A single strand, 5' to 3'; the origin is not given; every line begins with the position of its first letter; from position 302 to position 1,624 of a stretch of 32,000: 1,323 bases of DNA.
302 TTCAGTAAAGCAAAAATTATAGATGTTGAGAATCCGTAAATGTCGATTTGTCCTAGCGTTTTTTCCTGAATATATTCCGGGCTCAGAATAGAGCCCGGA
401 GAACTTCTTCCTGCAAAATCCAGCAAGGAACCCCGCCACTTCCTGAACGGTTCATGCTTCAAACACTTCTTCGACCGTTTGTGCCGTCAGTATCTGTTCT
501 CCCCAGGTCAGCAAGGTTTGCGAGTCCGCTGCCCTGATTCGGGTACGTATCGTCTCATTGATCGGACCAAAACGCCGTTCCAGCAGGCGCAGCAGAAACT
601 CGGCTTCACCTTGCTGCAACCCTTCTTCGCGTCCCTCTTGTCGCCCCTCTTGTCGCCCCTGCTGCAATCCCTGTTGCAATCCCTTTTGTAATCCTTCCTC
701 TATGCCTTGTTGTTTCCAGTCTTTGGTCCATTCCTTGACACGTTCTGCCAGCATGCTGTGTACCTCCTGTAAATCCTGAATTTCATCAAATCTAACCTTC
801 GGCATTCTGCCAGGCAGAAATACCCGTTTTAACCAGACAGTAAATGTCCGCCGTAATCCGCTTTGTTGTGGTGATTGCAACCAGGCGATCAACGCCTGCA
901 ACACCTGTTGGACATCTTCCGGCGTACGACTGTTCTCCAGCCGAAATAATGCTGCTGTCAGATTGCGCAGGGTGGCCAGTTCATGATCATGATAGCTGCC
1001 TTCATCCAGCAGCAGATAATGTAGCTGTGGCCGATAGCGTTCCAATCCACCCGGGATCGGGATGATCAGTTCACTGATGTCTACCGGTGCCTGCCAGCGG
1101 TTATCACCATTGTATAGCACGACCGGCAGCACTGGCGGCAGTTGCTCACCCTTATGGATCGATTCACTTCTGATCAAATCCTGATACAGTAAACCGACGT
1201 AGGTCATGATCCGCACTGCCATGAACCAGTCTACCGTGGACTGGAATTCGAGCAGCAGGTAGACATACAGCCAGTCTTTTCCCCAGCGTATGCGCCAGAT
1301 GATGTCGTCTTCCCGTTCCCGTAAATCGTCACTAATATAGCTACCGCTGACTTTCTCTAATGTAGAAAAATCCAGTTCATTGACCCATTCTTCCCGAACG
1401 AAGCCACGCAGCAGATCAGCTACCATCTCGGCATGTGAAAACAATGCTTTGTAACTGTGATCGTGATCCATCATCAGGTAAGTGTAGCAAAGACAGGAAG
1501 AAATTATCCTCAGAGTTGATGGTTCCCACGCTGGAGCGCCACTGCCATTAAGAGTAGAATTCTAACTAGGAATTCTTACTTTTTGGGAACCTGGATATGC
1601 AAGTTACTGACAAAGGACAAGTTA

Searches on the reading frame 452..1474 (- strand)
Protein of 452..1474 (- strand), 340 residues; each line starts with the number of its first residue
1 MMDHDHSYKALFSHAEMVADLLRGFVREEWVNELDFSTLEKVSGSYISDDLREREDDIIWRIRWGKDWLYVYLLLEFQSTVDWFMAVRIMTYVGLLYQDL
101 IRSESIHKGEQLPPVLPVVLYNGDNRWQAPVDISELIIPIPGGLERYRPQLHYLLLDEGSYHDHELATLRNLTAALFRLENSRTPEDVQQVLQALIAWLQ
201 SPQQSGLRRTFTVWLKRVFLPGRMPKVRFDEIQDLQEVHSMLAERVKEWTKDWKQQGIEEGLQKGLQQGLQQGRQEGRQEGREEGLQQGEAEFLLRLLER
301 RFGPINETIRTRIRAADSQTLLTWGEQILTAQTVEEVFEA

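Call 6: search_protein_families(library=pfam, proteins=[window:452-1474:-], max_evalue=0.01)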
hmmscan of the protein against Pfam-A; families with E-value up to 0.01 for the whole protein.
window:452-1474:- (340 aa): 3 families
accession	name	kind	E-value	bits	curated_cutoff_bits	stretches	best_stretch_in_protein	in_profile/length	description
PF04754.18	Transposase_31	-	8.4e-32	110.8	21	1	3-204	2-197/203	Putative transposase, YhgA-like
PF14261.11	DUF4351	-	9e-08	32.5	25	1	283-336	1-54/59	Domain of unknown function (DUF4351)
PF09811.14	Yae1_N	-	0.0017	18.4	27.5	0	255-289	3-37/39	Essential protein Yae1, N terminal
